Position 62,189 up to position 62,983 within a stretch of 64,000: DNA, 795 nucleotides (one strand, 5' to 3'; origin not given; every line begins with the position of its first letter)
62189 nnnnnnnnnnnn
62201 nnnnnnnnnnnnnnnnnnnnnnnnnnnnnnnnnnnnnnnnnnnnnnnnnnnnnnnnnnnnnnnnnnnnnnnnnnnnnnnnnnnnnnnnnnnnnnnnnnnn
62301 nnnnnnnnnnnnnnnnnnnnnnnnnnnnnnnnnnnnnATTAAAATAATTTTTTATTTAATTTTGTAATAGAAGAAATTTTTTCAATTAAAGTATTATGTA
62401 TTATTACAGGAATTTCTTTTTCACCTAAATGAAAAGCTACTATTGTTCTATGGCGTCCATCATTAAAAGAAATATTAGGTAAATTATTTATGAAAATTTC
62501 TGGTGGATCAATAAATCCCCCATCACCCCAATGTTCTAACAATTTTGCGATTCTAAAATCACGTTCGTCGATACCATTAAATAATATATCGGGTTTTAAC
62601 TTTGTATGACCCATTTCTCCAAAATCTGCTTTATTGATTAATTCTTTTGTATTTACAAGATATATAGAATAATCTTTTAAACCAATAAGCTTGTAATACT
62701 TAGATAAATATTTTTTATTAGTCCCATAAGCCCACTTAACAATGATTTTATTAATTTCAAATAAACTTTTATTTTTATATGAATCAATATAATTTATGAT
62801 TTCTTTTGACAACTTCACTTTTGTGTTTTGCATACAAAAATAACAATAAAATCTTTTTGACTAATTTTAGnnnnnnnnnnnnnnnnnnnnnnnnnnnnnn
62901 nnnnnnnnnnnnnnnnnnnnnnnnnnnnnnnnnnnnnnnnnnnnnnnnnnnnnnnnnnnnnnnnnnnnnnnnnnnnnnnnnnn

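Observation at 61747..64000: Candidate undescribed defence-type module: UvrD-C-terminal-like protein + ParB/Srx-like nuclease-domain protein + membrane-anchored protein, divergent from a P-loop NTPase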

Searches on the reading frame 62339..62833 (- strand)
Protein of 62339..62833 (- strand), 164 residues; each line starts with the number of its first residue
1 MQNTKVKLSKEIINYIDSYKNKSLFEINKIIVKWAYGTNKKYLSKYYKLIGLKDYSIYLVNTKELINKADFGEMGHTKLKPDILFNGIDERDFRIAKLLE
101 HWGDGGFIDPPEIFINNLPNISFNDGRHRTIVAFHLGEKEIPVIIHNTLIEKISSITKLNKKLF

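Call 5: search_protein_families(library=pfam, proteins=[window:62339-62833:-], max_evalue=1)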
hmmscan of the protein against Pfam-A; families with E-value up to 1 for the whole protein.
window:62339-62833:- (164 aa): 1 family
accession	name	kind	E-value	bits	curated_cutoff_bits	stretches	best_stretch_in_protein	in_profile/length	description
PF22162.2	PFIN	-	0.094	13.6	27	1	116-147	75-106/118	Plasmid Fertility inhibition factor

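Call 6: search_protein_families(library=padloc, proteins=[window:62339-62833:-], max_evalue=1)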
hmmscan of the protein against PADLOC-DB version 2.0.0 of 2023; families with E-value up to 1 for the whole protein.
window:62339-62833:- (164 aa): 0 families

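Call 8: find_encoding_contigs(protein=window:62339-62833:-, flank=10000, max_places=6)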
Protein window:62339-62833:- (164 aa): no gene with exactly this product is on record in the collection.

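Call 9: find_homologous_proteins(query=window:62339-62833:-, max_evalue=0.001)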
Query window:62339-62833:- (164 aa): 11 proteins with E <= 0.001 among 94 candidates.
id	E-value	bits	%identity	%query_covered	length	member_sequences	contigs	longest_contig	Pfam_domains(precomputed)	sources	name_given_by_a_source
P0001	6.7e-103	359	100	100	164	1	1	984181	-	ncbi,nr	ncbi:MAG: hypothetical protein L3J07_02570 [Candidatus Magasanikbacteria bacterium]|nr:hypothetical 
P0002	1.3e-44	170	51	98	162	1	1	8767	-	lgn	-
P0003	1.5e-44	170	51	98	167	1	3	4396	-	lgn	-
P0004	1.5e-43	166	51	98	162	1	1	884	-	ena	-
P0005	3.7e-43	165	53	91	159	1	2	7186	-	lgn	-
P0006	7.0e-42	161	48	98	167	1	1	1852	-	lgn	-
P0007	4.1e-41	159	46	98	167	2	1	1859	-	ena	-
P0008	4.6e-39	152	50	95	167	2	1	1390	-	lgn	-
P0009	8.4e-37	145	51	93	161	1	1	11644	-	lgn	-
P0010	4.5e-36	142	48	92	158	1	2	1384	-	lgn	-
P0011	1.0e-18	86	40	93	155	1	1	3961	-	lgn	-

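Call 10: search_protein_families(library=ncbifam, proteins=[window:62339-62833:-], max_evalue=1)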
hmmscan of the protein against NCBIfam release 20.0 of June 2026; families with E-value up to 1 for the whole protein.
window:62339-62833:- (164 aa): 1 family
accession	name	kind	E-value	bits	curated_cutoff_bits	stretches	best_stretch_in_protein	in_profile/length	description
TIGR04540.1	CLB_0814_fam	hypoth_equivalog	0.87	9.8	50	0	4-26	6-28/73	TIGR04540 family protein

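Call 11: search_protein_families(library=phrogs, proteins=[window:62339-62833:-], max_evalue=1)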
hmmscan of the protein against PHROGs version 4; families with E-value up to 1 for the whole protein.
window:62339-62833:- (164 aa): 3 families
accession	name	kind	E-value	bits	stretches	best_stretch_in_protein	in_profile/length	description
phrog_31328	-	unknown function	3.4e-07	31.4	1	16-156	20-154/163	-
phrog_4635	-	unknown function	0.08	14.2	1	63-150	7-89/103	-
phrog_3131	-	unknown function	0.3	11.5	1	98-147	91-139/266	-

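Call 12: find_encoding_contigs(protein=P0001, flank=10000, max_places=4)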
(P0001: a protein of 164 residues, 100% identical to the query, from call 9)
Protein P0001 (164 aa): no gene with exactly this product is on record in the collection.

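Call 13: find_encoding_contigs(protein=P0009, flank=10000, max_places=4)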
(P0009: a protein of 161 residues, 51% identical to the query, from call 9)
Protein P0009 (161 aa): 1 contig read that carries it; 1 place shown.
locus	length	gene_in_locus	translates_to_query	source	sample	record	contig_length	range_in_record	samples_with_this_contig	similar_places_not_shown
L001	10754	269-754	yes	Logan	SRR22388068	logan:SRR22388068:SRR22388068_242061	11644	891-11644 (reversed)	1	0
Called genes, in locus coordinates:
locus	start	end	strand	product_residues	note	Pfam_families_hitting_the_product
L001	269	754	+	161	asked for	-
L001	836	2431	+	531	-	PF02463:SMC_N (weak), PF13175:AAA_15, PF13476:AAA_23 (weak), PF13304:AAA_21, PF20469:OLD-like_TOPRIM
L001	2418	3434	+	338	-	PF00580:UvrD-helicase (weak), PF01443:Viral_helicase1 (weak)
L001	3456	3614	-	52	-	-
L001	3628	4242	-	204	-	-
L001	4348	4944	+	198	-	-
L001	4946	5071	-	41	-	-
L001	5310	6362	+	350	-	PF06250:YhcG_C (faint), PF01939:NucS_C (weak)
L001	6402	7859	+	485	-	PF11074:DUF2779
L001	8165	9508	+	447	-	PF02195:ParB_N (weak), PF01555:N6_N4_Mtase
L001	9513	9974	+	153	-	-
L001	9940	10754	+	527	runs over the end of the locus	PF17289:Terminase_6C (weak)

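Call 14: find_encoding_contigs(protein=P0002, flank=10000, max_places=4)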
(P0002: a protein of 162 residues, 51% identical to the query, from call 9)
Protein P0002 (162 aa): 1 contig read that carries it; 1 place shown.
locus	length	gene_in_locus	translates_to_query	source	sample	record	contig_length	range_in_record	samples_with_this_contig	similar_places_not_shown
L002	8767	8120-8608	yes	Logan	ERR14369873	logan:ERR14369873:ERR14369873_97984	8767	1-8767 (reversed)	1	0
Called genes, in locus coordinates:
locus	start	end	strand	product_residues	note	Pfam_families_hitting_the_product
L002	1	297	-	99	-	?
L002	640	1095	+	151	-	PF14470:bPH_3 (weak), PF03703:bPH_2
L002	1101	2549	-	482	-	-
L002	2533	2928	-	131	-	-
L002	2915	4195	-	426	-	PF01555:N6_N4_Mtase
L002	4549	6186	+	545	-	PF02463:SMC_N, PF13175:AAA_15, PF13476:AAA_23, PF13304:AAA_21, PF20469:OLD-like_TOPRIM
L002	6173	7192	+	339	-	PF01443:Viral_helicase1 (faint), PF13245:AAA_19 (weak), PF00580:UvrD-helicase (weak)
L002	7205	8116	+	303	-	-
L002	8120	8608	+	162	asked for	-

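Call 16: find_encoding_contigs(protein=P0005, flank=10000, max_places=4)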
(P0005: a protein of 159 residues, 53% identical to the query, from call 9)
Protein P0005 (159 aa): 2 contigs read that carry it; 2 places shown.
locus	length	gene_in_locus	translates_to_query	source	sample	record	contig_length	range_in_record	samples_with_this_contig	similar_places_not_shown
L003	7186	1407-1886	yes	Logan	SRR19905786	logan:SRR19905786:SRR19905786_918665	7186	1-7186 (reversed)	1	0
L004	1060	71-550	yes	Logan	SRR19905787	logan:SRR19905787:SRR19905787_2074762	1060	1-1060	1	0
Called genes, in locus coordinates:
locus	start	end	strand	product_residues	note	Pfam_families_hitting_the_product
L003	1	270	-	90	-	?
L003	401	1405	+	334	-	-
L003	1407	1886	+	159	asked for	-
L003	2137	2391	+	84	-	PF13560:HTH_31 (weak)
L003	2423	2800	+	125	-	-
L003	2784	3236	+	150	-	PF02075:RuvC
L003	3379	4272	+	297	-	PF08401:ArdcN, PF18818:MPTase-PolyVal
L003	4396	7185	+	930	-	?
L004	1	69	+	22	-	?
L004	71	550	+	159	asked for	-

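Call 17: find_encoding_contigs(protein=P0003, flank=10000, max_places=4)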
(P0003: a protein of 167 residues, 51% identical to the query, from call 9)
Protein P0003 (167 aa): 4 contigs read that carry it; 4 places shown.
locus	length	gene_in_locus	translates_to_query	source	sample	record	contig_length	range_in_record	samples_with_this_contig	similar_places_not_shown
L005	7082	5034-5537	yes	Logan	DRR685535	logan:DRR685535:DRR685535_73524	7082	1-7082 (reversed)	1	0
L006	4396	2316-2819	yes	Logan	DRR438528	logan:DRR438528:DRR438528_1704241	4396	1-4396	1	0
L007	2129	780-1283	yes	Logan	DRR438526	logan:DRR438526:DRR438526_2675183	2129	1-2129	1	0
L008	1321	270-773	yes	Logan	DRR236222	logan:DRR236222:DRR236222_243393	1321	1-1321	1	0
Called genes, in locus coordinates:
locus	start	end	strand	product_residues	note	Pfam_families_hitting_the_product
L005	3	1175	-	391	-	?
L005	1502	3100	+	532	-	PF02463:SMC_N (weak), PF13175:AAA_15, PF13476:AAA_23, PF13175:AAA_15, PF13304:AAA_21, PF20469:OLD-like_TOPRIM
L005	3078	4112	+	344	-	PF13245:AAA_19 (weak), PF00580:UvrD-helicase (weak), PF01443:Viral_helicase1 (weak)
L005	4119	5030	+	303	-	-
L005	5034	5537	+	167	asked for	-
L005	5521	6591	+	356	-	-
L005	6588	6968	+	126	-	-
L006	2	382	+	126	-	?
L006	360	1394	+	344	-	PF13245:AAA_19 (weak), PF00580:UvrD-helicase (weak), PF01443:Viral_helicase1 (weak)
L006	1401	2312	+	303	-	-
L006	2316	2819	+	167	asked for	-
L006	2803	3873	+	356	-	-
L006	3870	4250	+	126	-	-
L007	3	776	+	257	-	?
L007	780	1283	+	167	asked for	-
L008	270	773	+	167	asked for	-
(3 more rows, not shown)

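Call 18: find_encoding_contigs(protein=P0011, flank=10000, max_places=4)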
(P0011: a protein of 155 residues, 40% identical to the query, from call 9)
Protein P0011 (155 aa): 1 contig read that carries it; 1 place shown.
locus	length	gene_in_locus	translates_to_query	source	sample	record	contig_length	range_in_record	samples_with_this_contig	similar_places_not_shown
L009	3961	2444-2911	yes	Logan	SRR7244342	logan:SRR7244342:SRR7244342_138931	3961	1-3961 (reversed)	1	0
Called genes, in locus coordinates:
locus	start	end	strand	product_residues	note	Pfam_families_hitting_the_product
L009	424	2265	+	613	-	PF03235:GmrSD_N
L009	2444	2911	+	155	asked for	-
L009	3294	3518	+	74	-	PF04255:DUF433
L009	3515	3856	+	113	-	PF18480:DUF5615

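Call 21: find_related_loci(query=A1, collection=genome_contigs, flank=10000)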
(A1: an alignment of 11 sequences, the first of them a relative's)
Query A1 (164 aa) in genome_contigs; peptide patterns used: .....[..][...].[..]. (x = any residue, [..] = any of these).
2 stretches matched a pattern; 1 encode a relative of the query (tblastn E <= 1e-3); 1 distinct loci.
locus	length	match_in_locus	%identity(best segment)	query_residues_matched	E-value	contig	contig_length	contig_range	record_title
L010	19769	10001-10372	40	26-154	9e-23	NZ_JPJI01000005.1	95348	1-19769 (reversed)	Nonlabens ulvanivorans strain PLR contig_9, whole genome shotgun sequence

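Call 25: search_protein_families(library=pfam, proteins=[L010:8674-9333:+, L010:9803-10384:+, L010:10543-11220:+, L010:11384-15178:+, L010:7614-8246:-, L010:6946-7551:-, L010:4093-5343:-], max_evalue=0.01)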
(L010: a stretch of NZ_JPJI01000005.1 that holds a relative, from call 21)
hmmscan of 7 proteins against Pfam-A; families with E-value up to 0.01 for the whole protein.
L010:8674-9333:+ (219 aa): 2 families
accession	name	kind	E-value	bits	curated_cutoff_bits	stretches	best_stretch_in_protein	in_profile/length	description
PF00881.29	Nitroreductase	-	1.5e-19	71.3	23.5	1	8-193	2-167/167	Nitroreductase family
PF14512.11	TM1586_NiRdase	-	0.0014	18.8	27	1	22-55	155-188/215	Putative TM nitroreductase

L010:9803-10384:+ (193 aa): 0 families

L010:10543-11220:+ (225 aa): 0 families

L010:11384-15178:+ (1264 aa): 2 families
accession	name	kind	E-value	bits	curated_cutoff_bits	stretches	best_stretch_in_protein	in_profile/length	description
PF02810.21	SEC-C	-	1.8e-08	34.5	20.4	1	7-23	1-17/19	SEC-C motif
PF03008.20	DUF234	-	0.0044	17.8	22.5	0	1118-1173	36-96/100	Archaea bacterial proteins of unknown function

L010:7614-8246:- (210 aa): 1 family
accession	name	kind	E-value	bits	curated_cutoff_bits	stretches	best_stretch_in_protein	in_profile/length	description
PF02581.23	TMP-TENI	-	5.3e-27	94.8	27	1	14-184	11-180/180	Thiamine monophosphate synthase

L010:6946-7551:- (201 aa): 0 families

L010:4093-5343:- (416 aa): 1 family
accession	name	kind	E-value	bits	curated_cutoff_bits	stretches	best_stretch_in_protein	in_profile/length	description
PF00924.24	MS_channel_2nd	-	2.3e-16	60.1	20.2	1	189-257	1-67/68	Mechanosensitive ion channel, beta-domain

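Call 27: search_protein_families(library=padloc, proteins=[L005:1502-3100:+, L005:3078-4112:+, L005:4119-5030:+, L005:5521-6591:+, L005:6588-6968:+, L001:836-2431:+, L001:2418-3434:+, L003:401-1405:+, L009:424-2265:+, L010:10543-11220:+], max_evalue=0.001)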
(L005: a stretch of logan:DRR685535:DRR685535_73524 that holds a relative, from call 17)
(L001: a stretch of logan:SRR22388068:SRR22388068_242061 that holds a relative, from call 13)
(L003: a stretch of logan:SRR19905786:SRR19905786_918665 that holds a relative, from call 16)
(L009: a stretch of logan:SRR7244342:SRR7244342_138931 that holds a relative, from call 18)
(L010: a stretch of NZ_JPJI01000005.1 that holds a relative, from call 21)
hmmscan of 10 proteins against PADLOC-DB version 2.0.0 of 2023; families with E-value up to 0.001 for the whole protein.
L005:1502-3100:+ (532 aa): 125 families (the best 25 are shown)
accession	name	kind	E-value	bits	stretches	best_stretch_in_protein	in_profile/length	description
PDLC00102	GajA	-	3.9e-213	706.7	1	1-532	2-530/532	AAA ATPase domain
PDLC00098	GajA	-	3.3e-200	664.3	1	1-532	2-532/534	AAA ATPase domain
PDLC00078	GajA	-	1e-40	138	1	2-527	3-572/580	AAA ATPase domain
PDLC00091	GajA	-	5e-29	99.6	2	284-473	292-504/627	AAA ATPase domain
PDLC00081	GajA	-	3.3e-27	93.4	1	2-503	3-498/574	AAA ATPase domain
PDLC00069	GajA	-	3.3e-27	93.2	2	284-443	330-507/687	AAA ATPase domain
PDLC00067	GajA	-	6e-27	92.4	2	288-510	304-536/604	AAA ATPase domain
PDLC00099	GajA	-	2.5e-26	90.8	2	266-462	273-474/626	AAA ATPase domain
PDLC00077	GajA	-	4.5e-26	89.6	2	288-531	333-611/616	AAA ATPase domain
PDLC04168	GajA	-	8.8e-26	88.7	2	234-497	222-483/570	-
PDLC00092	GajA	-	5e-25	86.1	2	279-517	304-550/604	AAA ATPase domain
PDLC00080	GajA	-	8e-25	85.6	2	209-469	206-482/622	AAA ATPase domain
PDLC00096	GajA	-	1.7e-24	84.5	2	289-472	289-492/630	AAA ATPase domain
PDLC00070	GajA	-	3.3e-24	83.5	2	268-469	263-474/596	AAA ATPase domain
PDLC00071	GajA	-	1.8e-23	81.2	2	188-466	165-462/588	AAA ATPase domain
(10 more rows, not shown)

L005:3078-4112:+ (344 aa): 36 families (the best 25 are shown)
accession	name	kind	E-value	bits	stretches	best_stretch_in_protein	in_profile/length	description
PDLC00148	GajB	-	1.4e-114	380.9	1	8-343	2-353/369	UrvD helicase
PDLC00140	GajB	-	9.9e-110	365.2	1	9-343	3-346/365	UrvD helicase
PDLC00120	GajB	-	3.6e-27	93.6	2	12-84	5-82/458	UrvD helicase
PDLC00118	GajB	-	2.1e-19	67.8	1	7-271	5-272/515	UrvD helicase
PDLC00123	GajB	-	2e-14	51.1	1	140-244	173-267/540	UrvD helicase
PDLC00122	GajB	-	1.1e-13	48.9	1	7-249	16-260/502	UrvD helicase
PDLC00112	GajB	-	1e-12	45.5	2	269-340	478-554/581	UrvD helicase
PDLC00103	GajB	-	5.5e-12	43.4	1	135-182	203-251/612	UrvD helicase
PDLC00119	GajB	-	1.5e-11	42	1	136-191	211-266/565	UrvD helicase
PDLC00132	GajB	-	3.1e-11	40.6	1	141-192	212-264/625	UrvD helicase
PDLC00127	GajB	-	4.8e-11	39.9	2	6-84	19-102/594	UrvD helicase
PDLC00131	GajB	-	5.9e-11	40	1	140-197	243-299/647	UrvD helicase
PDLC00117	GajB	-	1.3e-10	38.5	1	136-184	211-260/604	UrvD helicase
PDLC04173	GajB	-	1.7e-10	38.5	1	5-51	7-54/471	-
PDLC00106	GajB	-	2e-10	37.8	1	127-188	189-250/577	UrvD helicase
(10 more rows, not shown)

L005:4119-5030:+ (303 aa): 0 families

L005:5521-6591:+ (356 aa): 0 families

L005:6588-6968:+ (126 aa): 0 families

L001:836-2431:+ (531 aa): 119 families (the best 25 are shown)
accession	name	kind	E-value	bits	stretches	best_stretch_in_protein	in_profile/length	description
PDLC00102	GajA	-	4.5e-216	716.4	1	1-531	2-530/532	AAA ATPase domain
PDLC00098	GajA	-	4.2e-200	664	1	1-531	2-532/534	AAA ATPase domain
PDLC00078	GajA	-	1.1e-41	141.3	1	2-530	3-576/580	AAA ATPase domain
PDLC00077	GajA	-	7.3e-28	95.5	2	268-530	305-611/616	AAA ATPase domain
PDLC00099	GajA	-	2e-26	91.1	2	259-465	261-474/626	AAA ATPase domain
PDLC00091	GajA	-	2.1e-26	90.9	2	283-450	292-476/627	AAA ATPase domain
PDLC00069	GajA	-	5.5e-25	85.9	2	289-442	336-507/687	AAA ATPase domain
PDLC00070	GajA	-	5.7e-25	86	2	279-452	282-458/596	AAA ATPase domain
PDLC00080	GajA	-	6.8e-25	85.9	2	215-475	213-480/622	AAA ATPase domain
PDLC00081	GajA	-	7.5e-25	85.7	1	2-501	3-497/574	AAA ATPase domain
PDLC00067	GajA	-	1.2e-24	84.8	2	288-509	305-536/604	AAA ATPase domain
PDLC00096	GajA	-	1.8e-24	84.4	2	279-447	279-462/630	AAA ATPase domain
PDLC04168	GajA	-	5e-24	82.9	2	229-450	219-443/570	-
PDLC00071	GajA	-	1.4e-23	81.5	2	189-503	167-491/588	AAA ATPase domain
PDLC00092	GajA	-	1.2e-22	78.2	2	281-439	307-471/604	AAA ATPase domain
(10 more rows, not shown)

L001:2418-3434:+ (338 aa): 25 families
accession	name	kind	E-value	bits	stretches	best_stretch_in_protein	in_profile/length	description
PDLC00148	GajB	-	5.2e-116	385.6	1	3-337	2-352/369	UrvD helicase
PDLC00140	GajB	-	1.8e-108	361.1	1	3-338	2-346/365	UrvD helicase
PDLC00120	GajB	-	6.7e-26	89.4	2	5-241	3-248/458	UrvD helicase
PDLC00119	GajB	-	5.8e-16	56.5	3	128-188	208-268/565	UrvD helicase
PDLC00112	GajB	-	2.3e-13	47.6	1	138-189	211-262/581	UrvD helicase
PDLC00130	GajB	-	1.1e-11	41.7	2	131-275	198-335/589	UrvD helicase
PDLC00131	GajB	-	5.4e-11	40.1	1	135-288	243-385/647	UrvD helicase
PDLC00123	GajB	-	1.4e-10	38.4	1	3-271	17-298/540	UrvD helicase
PDLC00117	GajB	-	2.8e-10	37.3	1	130-180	210-261/604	UrvD helicase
PDLC00106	GajB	-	7.2e-10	36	1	130-275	197-332/577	UrvD helicase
PDLC00127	GajB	-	1.9e-09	34.6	2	128-279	191-335/594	UrvD helicase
PDLC00136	GajB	-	3.6e-09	34.1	1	125-186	193-254/570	UrvD helicase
PDLC00132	GajB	-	3.7e-09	33.8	1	136-234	212-302/625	UrvD helicase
PDLC00103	GajB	-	2.6e-08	31.3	1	127-177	200-251/612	UrvD helicase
PDLC03802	RTasHel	-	9.3e-08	29.3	0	130-184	184-238/675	DRT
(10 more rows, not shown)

L003:401-1405:+ (334 aa): 0 families

L009:424-2265:+ (613 aa): 5 families
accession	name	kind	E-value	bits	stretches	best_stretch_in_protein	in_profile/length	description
PDLC04027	PD-T4-2_A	-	6e-12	43.3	1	28-95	50-114/363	-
PDLC03877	NsnA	-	1.7e-11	42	1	26-280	62-242/385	-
PDLC04709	PDC-M55C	-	1.7e-11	41.5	1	26-70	25-69/554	-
PDLC04151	HEC-05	-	3.8e-10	37.1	1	26-85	36-96/600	-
PDLC03418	REase_II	-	2.2e-06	25.1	1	33-96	36-94/372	Type II restriction enzyme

L010:10543-11220:+ (225 aa): 0 families

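Call 31: predict_structure(alignment_id=A1)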
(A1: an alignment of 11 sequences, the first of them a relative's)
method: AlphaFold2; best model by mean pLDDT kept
length: 164 residues; sequences in the alignment: 11
mean_pLDDT: 88.7   pTM: 0.84
mean pLDDT of the five models: 88.7, 88.0, 87.8, 87.3, 86.2
residues with pLDDT >= 90: 109; 70-90: 43; 50-70: 8; < 50: 4
segments of 3 or more residues with pLDDT < 50: 1-4
pLDDT, mean of each block of 10 residues (from residue 1): 59 93 91 91 77 86 95 86 90 95 95 87 94 96 94 93 77
secondary structure, 60 per line:
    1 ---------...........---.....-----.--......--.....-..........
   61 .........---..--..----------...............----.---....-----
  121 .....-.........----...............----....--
elements in order: H10-20 H24-28 H37-42 H45-49 H51-54 E55-61 H62-68 H89-103 E112-115 E121-125 H127-135 E140-146 H147-154 E159-162
